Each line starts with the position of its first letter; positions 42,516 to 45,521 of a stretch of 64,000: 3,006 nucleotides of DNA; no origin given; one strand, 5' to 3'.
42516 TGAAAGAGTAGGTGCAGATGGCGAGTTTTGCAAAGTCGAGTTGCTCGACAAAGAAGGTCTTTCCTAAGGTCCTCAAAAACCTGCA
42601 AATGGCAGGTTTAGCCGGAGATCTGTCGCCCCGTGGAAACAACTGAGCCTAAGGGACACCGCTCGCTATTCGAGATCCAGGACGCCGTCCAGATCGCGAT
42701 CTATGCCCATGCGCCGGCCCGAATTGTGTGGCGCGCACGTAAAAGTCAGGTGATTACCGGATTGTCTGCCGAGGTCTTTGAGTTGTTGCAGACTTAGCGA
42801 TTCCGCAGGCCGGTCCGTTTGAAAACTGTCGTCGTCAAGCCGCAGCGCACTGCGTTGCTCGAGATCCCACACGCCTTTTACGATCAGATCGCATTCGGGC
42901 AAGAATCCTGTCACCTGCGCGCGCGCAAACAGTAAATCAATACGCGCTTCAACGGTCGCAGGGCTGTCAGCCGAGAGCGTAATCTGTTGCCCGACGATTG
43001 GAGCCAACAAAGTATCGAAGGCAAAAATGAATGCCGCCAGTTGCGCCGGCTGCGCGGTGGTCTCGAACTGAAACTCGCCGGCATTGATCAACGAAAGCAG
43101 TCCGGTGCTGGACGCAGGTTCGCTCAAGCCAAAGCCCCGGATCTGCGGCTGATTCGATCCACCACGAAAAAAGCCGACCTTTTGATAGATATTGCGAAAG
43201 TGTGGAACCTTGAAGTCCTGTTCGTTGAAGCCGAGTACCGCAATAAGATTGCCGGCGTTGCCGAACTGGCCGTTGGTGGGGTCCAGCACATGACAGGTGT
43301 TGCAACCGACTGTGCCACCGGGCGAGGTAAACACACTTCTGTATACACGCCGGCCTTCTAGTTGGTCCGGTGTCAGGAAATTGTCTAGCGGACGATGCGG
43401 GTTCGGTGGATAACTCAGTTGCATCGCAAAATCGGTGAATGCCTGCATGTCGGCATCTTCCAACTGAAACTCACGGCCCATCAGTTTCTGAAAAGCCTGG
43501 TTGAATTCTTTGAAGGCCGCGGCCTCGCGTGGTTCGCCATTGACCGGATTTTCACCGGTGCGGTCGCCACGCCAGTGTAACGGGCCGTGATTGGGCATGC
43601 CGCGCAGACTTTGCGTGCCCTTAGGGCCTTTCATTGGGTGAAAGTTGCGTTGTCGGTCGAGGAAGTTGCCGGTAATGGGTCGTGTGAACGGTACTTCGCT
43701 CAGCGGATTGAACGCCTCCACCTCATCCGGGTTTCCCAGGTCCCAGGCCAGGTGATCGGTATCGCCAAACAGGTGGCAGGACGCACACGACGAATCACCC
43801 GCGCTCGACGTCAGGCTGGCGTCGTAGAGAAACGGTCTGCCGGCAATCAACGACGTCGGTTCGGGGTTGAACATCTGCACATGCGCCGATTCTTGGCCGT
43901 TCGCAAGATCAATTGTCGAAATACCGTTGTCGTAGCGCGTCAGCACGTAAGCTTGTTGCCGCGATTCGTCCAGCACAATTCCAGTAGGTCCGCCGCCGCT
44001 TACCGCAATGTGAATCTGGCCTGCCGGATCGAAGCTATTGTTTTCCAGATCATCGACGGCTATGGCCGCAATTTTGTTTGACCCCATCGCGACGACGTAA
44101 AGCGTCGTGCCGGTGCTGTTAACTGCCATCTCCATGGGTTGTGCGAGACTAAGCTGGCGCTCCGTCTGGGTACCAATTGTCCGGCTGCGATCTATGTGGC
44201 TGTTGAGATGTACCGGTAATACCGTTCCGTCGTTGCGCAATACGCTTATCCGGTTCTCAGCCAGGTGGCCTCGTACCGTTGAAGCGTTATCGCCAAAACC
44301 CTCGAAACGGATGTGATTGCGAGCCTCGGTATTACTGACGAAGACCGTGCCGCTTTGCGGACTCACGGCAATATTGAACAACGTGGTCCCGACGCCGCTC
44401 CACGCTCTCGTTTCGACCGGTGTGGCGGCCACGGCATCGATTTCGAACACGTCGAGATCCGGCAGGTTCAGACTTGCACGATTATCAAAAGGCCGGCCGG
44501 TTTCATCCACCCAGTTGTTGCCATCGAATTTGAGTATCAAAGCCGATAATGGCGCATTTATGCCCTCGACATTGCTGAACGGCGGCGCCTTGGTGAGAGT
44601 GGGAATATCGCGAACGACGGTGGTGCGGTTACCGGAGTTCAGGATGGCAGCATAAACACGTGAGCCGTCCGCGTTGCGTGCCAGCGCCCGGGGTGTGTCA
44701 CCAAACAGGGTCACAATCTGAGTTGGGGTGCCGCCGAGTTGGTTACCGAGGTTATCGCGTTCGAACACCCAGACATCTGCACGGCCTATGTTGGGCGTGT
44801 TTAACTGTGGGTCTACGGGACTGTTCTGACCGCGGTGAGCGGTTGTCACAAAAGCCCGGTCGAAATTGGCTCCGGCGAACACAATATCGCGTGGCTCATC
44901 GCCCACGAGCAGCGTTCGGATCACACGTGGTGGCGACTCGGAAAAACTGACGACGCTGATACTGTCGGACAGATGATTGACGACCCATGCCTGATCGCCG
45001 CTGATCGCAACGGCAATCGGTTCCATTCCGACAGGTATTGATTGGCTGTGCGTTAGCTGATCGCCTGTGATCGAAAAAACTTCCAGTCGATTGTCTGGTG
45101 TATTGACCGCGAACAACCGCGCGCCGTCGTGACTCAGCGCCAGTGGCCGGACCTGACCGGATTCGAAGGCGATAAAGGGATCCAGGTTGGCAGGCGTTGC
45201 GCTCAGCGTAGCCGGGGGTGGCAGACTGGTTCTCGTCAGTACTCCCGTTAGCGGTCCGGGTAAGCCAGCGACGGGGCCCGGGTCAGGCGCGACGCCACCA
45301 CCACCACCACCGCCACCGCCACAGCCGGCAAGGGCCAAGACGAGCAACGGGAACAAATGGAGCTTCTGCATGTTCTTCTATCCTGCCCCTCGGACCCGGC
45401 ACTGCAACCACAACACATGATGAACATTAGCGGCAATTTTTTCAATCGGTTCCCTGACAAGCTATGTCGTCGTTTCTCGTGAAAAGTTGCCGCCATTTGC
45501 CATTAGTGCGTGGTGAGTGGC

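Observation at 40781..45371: Two-gene operon of giant secreted CXXCH proteins: propeller-peroxidase lipoprotein plus haem-motif beta-helix protein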

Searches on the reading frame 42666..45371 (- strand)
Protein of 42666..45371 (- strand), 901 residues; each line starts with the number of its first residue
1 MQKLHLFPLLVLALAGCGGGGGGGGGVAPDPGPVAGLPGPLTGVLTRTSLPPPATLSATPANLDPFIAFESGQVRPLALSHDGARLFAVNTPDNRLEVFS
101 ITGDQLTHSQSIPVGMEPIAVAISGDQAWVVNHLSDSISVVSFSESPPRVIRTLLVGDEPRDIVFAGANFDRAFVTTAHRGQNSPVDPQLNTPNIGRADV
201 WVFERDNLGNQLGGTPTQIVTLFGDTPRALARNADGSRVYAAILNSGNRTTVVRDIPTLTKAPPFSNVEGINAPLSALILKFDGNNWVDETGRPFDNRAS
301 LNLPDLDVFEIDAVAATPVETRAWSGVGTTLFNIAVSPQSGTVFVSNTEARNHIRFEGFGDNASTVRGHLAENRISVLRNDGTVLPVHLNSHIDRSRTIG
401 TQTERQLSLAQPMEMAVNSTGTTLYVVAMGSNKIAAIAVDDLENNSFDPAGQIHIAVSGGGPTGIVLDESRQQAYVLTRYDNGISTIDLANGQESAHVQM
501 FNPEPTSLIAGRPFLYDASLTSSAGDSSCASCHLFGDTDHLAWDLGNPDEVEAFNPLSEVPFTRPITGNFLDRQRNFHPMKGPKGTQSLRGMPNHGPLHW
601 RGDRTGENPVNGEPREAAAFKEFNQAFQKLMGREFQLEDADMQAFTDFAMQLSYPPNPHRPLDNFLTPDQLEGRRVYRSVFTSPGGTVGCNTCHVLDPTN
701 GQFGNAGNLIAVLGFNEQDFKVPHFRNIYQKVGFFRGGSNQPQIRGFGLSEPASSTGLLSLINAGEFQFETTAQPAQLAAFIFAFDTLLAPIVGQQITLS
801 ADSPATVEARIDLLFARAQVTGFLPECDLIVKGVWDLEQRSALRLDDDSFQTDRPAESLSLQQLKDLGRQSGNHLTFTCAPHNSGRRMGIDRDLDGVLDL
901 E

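Call 3: search_protein_families(library=pfam, proteins=[window:42666-45371:-], max_evalue=1)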
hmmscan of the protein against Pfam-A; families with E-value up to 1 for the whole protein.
window:42666-45371:- (901 aa): 5 families
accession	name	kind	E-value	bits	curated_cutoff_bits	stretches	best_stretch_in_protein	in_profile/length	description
PF10282.15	Lactonase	-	7.2e-11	42.3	21.7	2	172-255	255-321/344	Lactonase, 7-bladed beta-propeller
PF08450.18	SGL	-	0.00051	20.1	26.3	1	77-179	139-246/246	SMP-30/Gluconolactonase/LRE-like region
PF03150.19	CCP_MauG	-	0.00082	20.5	25.6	0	511-548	7-45/149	Di-haem cytochrome c peroxidase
PF09086.16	DUF1924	-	0.0029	18.3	22.5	1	665-709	3-49/96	Domain of unknown function (DUF1924)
PF10647.15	Gmad1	-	0.018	15.3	20.5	0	417-470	40-95/251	Lipoprotein LpqB beta-propeller domain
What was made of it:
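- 43857..45179 (-): pA beta-propeller, 7 or 8 blades (residues about 65-505). Pfam Lactonase PF10282, 7.2e-11 (call 3).
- On Di-haem cytochrome c peroxidase / MauG (PF03150): 20.5 bits against 25.6, and only residues 511-548 matched (call 3).
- Closest known: Bacterial di-haem cytochrome c peroxidase / MauG / MbnH superfamily. Different: Below the Pfam gathering score: 20.5 bits against 25.6 (call 3).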

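Call 4: search_protein_families(library=ncbifam, proteins=[window:42666-45371:-], max_evalue=1)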
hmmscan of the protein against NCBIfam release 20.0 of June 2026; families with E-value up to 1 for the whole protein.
window:42666-45371:- (901 aa): 9 families
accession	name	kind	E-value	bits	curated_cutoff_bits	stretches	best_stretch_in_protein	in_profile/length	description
TIGR03866.1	PQQ_ABC_repeats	subfamily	3.1e-09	36.3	287.3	1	77-187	88-195/310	PQQ-dependent catabolism-associated beta-propeller protein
TIGR02276.1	beta_rpt_yvtn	repeat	1.2e-06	28.4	27.85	0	125-165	3-41/42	beta-propeller repeat protein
NF052342.1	hydrazine_BC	exception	1.8e-06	26.4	1250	1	78-166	45-131/690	hydrazine synthase subunit beta-gamma fusion subunit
NF008258.1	PRK11028.1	equivalog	5.3e-06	25.8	370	1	393-505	110-222/330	6-phosphogluconolactonase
NF052340.1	hydrazine_beta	equivalog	8.1e-05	21.8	560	1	78-176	39-134/372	hydrazine synthase subunit beta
NF052341.1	hydrazine_gamma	equivalog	0.00015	20.8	625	1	510-547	69-107/339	hydrazine synthase subunit gamma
NF052280.1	7_blade_YncE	equivalog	0.00099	18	400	1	402-492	119-202/338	7-bladed beta-propeller protein YncE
NF050136.1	PGL_lacton_Staph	exception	0.016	14.2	500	0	414-493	145-222/341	6-phosphogluconolactonase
TIGR03907.1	QH_beta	equivalog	0.019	14.1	223.2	0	456-503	30-76/338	quinohemoprotein amine dehydrogenase subunit beta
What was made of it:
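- On Hydrazine synthase beta-gamma (NF052342, NF052340, NF052341): 26.4 bits against 1250, 21.8 against 560, and 20.8 against 625 (call 4).
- pA scores below the curated thresholds of CCP_MauG, YncE and hydrazine synthase (calls 3, 4). NCBIfam gives weak hits to hydrazine_BC, hydrazine_beta and hydrazine_gamma (call 4).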

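Call 5: search_solved_structures(query=window:42666-45371:-, max_evalue=1, show_alignments=2)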
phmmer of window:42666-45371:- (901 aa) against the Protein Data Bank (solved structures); distinct sequences matched with E-value up to 1: 4.
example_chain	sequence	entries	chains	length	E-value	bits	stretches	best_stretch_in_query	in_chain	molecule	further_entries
1l0q_A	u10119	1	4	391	2.8e-07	32.2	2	76-164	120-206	Surface layer protein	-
5c2v_C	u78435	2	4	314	0.0021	19.4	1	502-547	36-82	HYDRAZINE SYNTHASE GAMMA SUBUNIT | Hypothetical (Di heme) protein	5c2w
5c2v_B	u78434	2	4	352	0.052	14.8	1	77-165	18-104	HYDRAZINE SYNTHASE BETA SUBUNIT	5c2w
6e1c_A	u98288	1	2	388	0.19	13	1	653-698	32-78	Di-heme enzyme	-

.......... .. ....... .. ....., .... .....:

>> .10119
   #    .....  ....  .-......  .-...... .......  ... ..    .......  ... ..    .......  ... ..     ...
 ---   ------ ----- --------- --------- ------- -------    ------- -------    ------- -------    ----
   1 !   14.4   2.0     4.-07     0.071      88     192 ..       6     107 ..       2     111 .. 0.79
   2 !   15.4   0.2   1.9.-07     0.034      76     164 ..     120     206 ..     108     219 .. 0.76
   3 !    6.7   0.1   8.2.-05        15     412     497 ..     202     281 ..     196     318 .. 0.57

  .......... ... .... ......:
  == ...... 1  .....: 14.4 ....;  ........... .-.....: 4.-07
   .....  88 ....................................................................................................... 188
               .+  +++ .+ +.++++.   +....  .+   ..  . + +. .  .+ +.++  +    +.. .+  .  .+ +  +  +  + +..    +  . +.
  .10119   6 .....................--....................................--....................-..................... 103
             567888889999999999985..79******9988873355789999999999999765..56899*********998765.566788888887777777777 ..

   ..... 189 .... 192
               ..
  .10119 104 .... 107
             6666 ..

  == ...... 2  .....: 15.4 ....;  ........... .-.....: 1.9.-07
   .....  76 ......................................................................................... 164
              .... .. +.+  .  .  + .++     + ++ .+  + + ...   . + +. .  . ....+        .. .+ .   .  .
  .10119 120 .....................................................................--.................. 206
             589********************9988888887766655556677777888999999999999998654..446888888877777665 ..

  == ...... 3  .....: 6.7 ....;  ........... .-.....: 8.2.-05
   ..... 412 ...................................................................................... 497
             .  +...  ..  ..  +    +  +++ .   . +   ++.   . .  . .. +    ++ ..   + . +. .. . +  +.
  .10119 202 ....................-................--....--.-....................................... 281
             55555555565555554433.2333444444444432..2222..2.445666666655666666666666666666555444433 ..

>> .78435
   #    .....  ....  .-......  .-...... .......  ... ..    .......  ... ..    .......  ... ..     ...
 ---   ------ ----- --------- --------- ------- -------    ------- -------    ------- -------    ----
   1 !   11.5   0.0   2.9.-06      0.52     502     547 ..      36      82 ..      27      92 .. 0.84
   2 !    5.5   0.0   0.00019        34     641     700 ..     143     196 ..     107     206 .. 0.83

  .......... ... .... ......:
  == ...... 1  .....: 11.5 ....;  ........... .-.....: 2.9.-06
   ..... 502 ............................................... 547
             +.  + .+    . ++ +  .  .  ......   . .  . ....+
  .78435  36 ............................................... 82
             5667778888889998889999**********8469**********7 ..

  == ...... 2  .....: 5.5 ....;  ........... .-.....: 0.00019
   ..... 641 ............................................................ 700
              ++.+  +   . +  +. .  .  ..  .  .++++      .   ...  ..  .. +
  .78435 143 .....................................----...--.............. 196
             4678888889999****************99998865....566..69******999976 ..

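Call 7: find_homologous_proteins(query=window:42666-45371:-)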
Query window:42666-45371:- (901 aa): 7814 proteins with E <= 0.001 among 8000 candidates; the best 120 are listed.
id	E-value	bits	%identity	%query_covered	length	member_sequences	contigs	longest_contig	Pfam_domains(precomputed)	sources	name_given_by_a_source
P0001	0.0e+0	1542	75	100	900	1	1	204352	PF09086.17,PF10282.16,PF03150.20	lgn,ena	-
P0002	0.0e+0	1538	76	96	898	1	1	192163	PF10282.16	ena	-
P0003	0.0e+0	1537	76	96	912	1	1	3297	PF10282.16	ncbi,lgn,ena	-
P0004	0.0e+0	1481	74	96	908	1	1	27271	PF10282.16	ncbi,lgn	ncbi:MAG: hypothetical protein AAFN78_01575 [Pseudomonadota bacterium]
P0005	0.0e+0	1408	71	96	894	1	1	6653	PF10282.16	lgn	-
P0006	0.0e+0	1383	68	99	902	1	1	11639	PF10282.16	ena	-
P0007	0.0e+0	1232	61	100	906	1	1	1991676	PF10282.16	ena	-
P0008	0.0e+0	1226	62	93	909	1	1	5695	PF10282.16,PF08450.19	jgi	jgi:DNA-binding beta-propeller fold protein YncE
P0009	0.0e+0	1208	62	96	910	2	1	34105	PF10282.16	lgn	-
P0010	0.0e+0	1192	59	98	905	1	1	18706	PF10282.16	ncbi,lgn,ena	-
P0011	0.0e+0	1182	60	95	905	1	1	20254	PF10282.16,PF08450.19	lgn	-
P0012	0.0e+0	1177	59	99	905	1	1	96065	PF10282.16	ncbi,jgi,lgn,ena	-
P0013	0.0e+0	1139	60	95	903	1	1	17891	PF03150.20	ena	-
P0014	0.0e+0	1122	59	92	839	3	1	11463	PF10282.16,PF21783.3,PF08450.19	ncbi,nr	ncbi:MAG: hypothetical protein HRT35_14890 [Algicola sp.]|nr:hypothetical protein [Algicola sp.]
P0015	1.8e-284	964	68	68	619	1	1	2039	-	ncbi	-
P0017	1.9e-282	958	54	93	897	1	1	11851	PF10282.16,PF08450.19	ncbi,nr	ncbi:MAG: YncE family protein [Gammaproteobacteria bacterium]|nr:YncE family protein [Gammaproteobac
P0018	2.4e-281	954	52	99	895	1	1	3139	PF10282.16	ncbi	-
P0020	2.3e-279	947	55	93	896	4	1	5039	PF10282.16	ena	-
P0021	4.0e-277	940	53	94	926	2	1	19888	PF10282.16,PF25174.2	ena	-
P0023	7.7e-275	933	53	94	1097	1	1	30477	PF10282.16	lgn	-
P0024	1.3e-274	932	53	93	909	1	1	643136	PF10282.16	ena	-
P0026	3.8e-274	930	52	94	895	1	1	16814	PF10282.16,PF25174.2,PF08450.19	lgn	-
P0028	1.8e-272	925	54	93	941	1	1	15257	PF10282.16,PF08450.19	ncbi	ncbi:MAG: YncE family protein [Pseudomonadales bacterium]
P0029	5.4e-272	923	52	94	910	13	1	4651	PF10282.16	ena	-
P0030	7.0e-272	923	52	94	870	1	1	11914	PF10282.16,PF08450.19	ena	-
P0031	1.1e-271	922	53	93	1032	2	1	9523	PF10282.16,PF05345.19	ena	-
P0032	1.4e-271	922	52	93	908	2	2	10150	PF10282.16,PF08450.19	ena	-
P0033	2.0e-271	921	53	93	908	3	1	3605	PF10282.16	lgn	-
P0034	2.1e-271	921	52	93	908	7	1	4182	PF10282.16,PF08450.19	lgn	-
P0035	2.2e-271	921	54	93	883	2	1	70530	PF10282.16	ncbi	-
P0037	4.3e-271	920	53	94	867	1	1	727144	PF10282.16,PF08450.19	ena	-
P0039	9.3e-270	916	53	94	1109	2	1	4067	PF10282.16,PF17963.8,PF08450.19,PF18911.7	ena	-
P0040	1.1e-269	915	53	91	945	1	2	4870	PF10282.16,PF03150.20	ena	-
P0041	1.2e-269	915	52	93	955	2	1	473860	PF10282.16,PF05345.19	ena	-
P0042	2.0e-268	911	53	93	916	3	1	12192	PF10282.16,PF01436.28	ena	-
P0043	2.2e-268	911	53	96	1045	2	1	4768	PF10282.16,PF11617.14,PF03150.20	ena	-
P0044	3.1e-268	911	52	94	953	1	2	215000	PF10282.16,PF08450.19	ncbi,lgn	-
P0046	5.4e-268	910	50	100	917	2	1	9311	PF10282.16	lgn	-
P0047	2.8e-267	908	53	94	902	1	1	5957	PF10282.16,PF01436.28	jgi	-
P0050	1.2e-266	905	53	94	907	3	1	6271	PF10282.16,PF18884.6,PF08450.19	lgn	-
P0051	2.4e-266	904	50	99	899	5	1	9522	PF10282.16,PF08450.19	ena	-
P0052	3.5e-266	904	52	93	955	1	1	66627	PF10282.16,PF05345.19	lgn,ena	-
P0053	4.4e-266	904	52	96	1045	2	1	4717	PF10282.16,PF11617.14,PF03150.20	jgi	jgi:DNA-binding beta-propeller fold protein YncE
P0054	5.2e-266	903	52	95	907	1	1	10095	PF10282.16,PF08450.19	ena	-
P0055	5.4e-266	903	51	94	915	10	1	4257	PF10282.16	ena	-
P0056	6.7e-266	903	53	96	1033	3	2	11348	PF10282.16,PF11617.14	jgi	jgi:DNA-binding beta-propeller fold protein YncE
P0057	5.3e-265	900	50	97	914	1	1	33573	PF10282.16,PF25174.2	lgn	-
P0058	5.7e-265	900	53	93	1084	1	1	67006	PF10282.16,PF17963.8,PF17892.8,PF08450.19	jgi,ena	-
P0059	1.4e-264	899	50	100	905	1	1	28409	PF10282.16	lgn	-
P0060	2.6e-264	898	52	93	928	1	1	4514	PF10282.16,PF08450.19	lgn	-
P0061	2.8e-264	898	53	93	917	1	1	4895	PF10282.16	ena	-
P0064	5.9e-264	897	50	97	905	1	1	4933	PF10282.16,PF08450.19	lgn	-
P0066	1.4e-263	895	51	95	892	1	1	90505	PF10282.16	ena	-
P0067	1.4e-263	895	52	93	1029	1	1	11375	PF10282.16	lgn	-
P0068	1.6e-263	895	52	93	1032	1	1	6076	PF10282.16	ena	-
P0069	1.8e-263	895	52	93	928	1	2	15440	PF10282.16,PF08450.19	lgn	-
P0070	2.0e-263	895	51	93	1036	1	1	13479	PF10282.16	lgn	-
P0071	2.0e-263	895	52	93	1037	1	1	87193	PF10282.16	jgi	-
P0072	2.1e-263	895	50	92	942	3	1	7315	PF10282.16,PF08450.19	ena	-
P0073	3.0e-263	894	50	93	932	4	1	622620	PF10282.16,PF08450.19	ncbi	-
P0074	3.3e-263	894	51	99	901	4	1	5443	PF10282.16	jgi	jgi:YVTN family beta-propeller protein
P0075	3.4e-263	894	51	98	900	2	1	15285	PF10282.16,PF01436.28,PF08450.19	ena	-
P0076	3.9e-263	894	51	93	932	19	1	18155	PF10282.16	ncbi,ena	-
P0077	7.0e-263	893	52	93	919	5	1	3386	PF10282.16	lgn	-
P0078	1.3e-262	892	50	97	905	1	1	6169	PF10282.16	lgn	-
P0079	2.1e-262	891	51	93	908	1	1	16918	PF10282.16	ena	-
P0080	3.1e-262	891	52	93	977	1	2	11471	PF10282.16,PF05345.19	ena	-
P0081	4.6e-262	890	51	93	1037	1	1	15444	PF10282.16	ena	-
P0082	6.7e-262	890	52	93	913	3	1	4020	PF10282.16,PF08450.19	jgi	jgi:YVTN family beta-propeller protein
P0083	1.5e-261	889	52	94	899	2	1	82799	PF10282.16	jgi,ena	-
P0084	1.9e-261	888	53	93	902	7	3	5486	PF10282.16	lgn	-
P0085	2.3e-261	888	52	93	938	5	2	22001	PF10282.16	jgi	jgi:YVTN family beta-propeller protein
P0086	2.9e-261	888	52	95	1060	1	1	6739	PF10282.16,PF11617.14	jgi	jgi:DNA-binding beta-propeller fold protein YncE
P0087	3.3e-261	887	51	93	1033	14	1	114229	PF10282.16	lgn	-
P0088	3.3e-261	887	51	93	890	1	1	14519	PF10282.16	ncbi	-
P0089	5.0e-261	887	53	93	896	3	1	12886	PF10282.16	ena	-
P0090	6.2e-261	887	52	93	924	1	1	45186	PF10282.16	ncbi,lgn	ncbi:YncE family protein [Kaarinaea lacus]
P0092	6.3e-261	887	51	93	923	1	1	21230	PF10282.16,PF08450.19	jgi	-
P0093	7.6e-261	886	53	93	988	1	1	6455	PF10282.16,PF11617.14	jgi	jgi:DNA-binding beta-propeller fold protein YncE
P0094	7.7e-261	886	51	94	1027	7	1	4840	PF10282.16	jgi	jgi:DNA-binding beta-propeller fold protein YncE/mono/diheme cytochrome c family protein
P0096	1.1e-260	886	51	93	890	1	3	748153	PF10282.16,PF08450.19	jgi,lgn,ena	-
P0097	1.4e-260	885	52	93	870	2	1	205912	PF10282.16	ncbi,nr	ncbi:MAG: hypothetical protein HY080_10730 [Gammaproteobacteria bacterium]|nr:hypothetical protein [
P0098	1.9e-260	885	52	96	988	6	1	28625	PF10282.16,PF11617.14,PF00404.25,PF03150.20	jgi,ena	jgi:DNA-binding beta-propeller fold protein YncE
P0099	1.9e-260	885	52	93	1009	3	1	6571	PF10282.16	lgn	-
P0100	2.0e-260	885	51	94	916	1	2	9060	PF10282.16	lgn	-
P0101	2.3e-260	885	51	93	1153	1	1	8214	PF10282.16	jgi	-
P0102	2.6e-260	884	51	97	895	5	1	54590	PF10282.16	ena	-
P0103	2.6e-260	884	51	94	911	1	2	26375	PF10282.16,PF21783.3,PF08450.19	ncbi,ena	-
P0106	2.8e-260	884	52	93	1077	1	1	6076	PF10282.16,PF11617.14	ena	-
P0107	2.9e-260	884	52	93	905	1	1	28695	PF10282.16,PF08450.19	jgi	jgi:YVTN family beta-propeller protein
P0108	3.5e-260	884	50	99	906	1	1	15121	PF10282.16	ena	-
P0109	3.9e-260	884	51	93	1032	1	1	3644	PF10282.16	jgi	jgi:DNA-binding beta-propeller fold protein YncE/mono/diheme cytochrome c family protein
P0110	4.0e-260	884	51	93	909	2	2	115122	PF10282.16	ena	-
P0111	4.5e-260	884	51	97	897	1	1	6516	PF10282.16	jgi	-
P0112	5.5e-260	883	53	93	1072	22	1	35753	PF10282.16,PF11617.14,PF00404.25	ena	-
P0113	5.6e-260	883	51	93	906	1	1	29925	PF10282.16,PF08450.19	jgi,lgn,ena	-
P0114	5.6e-260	883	52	93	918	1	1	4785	PF10282.16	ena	-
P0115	5.7e-260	883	50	94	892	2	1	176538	PF10282.16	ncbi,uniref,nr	ncbi:YncE family protein [Cellvibrio mixtus]|uniref:YncE family protein n=1 Tax=Cellvibrio mixtus Ta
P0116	6.1e-260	883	50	94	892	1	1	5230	PF10282.16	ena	-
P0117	6.9e-260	883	53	93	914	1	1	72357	PF10282.16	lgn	-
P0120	1.0e-259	882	51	94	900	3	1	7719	PF10282.16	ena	-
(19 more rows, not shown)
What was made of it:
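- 42666..45371 (-): pA: 901-aa outer-membrane-type lipoprotein with a beta-propeller, a CCP/MauG-like di-haem domain and a C-terminal domain. More than 7800 homologues, several named 'YncE family protein' by their sources (call 7).
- More than 7800 homologues (call 7).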

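Call 10: find_encoding_contigs(protein=P0115, flank=8000, max_places=3)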
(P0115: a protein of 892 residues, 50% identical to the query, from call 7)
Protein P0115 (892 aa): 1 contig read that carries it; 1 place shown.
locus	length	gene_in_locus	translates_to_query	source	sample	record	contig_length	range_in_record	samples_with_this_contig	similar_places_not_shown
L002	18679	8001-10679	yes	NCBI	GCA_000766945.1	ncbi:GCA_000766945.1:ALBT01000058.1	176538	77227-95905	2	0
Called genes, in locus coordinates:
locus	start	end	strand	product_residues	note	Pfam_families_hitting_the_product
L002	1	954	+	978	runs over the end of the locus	PF00202:Aminotran_3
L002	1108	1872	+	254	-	PF00106:adh_short, PF08659:KR, PF13561:adh_short_C2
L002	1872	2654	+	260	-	PF00106:adh_short, PF08659:KR, PF02719:Polysacc_synt_2 (weak), PF13561:adh_short_C2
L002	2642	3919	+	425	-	-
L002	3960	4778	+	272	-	PF07044:DUF1329 (weak), PF17131:TP_0789-like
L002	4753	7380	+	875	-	PF03176:MMPL, PF02460:Patched, PF12349:Sterol-sensing, PF03176:MMPL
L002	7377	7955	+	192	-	PF02525:Flavodoxin_2, PF03358:FMN_red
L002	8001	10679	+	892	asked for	PF10282:Lactonase (faint)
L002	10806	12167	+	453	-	PF16401:DUF5009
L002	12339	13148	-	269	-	PF00248:Aldo_ket_red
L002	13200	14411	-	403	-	PF06779:MFS_4, PF07690:MFS_1, PF00083:Sugar_tr (weak)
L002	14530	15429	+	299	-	PF00126:HTH_1, PF03466:LysR_substrate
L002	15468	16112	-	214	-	PF00440:TetR_N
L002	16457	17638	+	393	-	PF25917:BSH_RND, PF25973:BSH_CzcB (weak), PF25876:HH_MFP_RND, PF25944:Beta-barrel_RND, PF25954:Beta-barrel_RND_2, PF25967:RND-MFP_C, PF25989:YknX_C (weak)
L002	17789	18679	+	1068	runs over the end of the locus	PF00873:ACR_tran, PF03176:MMPL, PF02355:SecD_SecF_C (weak), PF03176:MMPL (weak)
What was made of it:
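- The family occurs in aerobic heterotrophs such as Cellvibrio (calls 7, 10).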

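Call 14: find_encoding_contigs(protein=P0001, flank=8000, max_places=2)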
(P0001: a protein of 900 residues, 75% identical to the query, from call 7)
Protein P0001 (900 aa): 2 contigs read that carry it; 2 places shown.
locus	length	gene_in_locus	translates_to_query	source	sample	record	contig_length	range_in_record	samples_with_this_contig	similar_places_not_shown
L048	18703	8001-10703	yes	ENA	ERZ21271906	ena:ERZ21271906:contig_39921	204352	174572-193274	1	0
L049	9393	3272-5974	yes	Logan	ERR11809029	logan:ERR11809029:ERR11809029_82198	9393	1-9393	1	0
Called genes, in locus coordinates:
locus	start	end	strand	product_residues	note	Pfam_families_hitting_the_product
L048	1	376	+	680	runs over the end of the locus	PF00930:DPPIV_N (faint), PF26549:Tricorn_N (weak), PF26550:Tricorn_2nd (faint), PF02129:Peptidase_S15, PF20434:BD-FAE (weak), PF00561:Abhydrolase_1 (weak), PF01738:DLH (weak), PF00326:Peptidase_S9, +2 more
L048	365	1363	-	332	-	PF01590:GAF, PF13185:GAF_2, PF00990:GGDEF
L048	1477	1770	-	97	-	-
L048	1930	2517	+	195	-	-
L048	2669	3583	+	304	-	PF00005:ABC_tran, PF02463:SMC_N (faint), PF13304:AAA_21 (weak)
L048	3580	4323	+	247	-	PF01061:ABC2_membrane, PF12698:ABC2_membrane_3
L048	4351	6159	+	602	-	PF01979:Amidohydro_1, PF07969:Amidohydro_3, PF08547:CIA30 (weak)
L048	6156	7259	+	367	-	PF07730:HisKA_3, PF13581:HATPase_c_2 (weak), PF02518:HATPase_c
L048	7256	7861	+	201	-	PF00072:Response_reg, PF00196:GerE, PF08281:Sigma70_r4_2 (weak)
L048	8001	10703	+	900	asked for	PF10282:Lactonase (faint), PF03150:CCP_MauG (faint), PF09086:DUF1924 (faint)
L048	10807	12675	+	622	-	-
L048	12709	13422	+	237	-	PF02798:GST_N, PF13417:GST_N_3, PF13409:GST_N_2, PF00043:GST_C (weak)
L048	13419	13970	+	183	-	PF02798:GST_N, PF13417:GST_N_3, PF13409:GST_N_2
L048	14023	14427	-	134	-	-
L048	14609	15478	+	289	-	PF19420:DDAH_eukar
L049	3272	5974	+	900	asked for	PF10282:Lactonase (faint), PF03150:CCP_MauG (faint), PF09086:DUF1924 (faint)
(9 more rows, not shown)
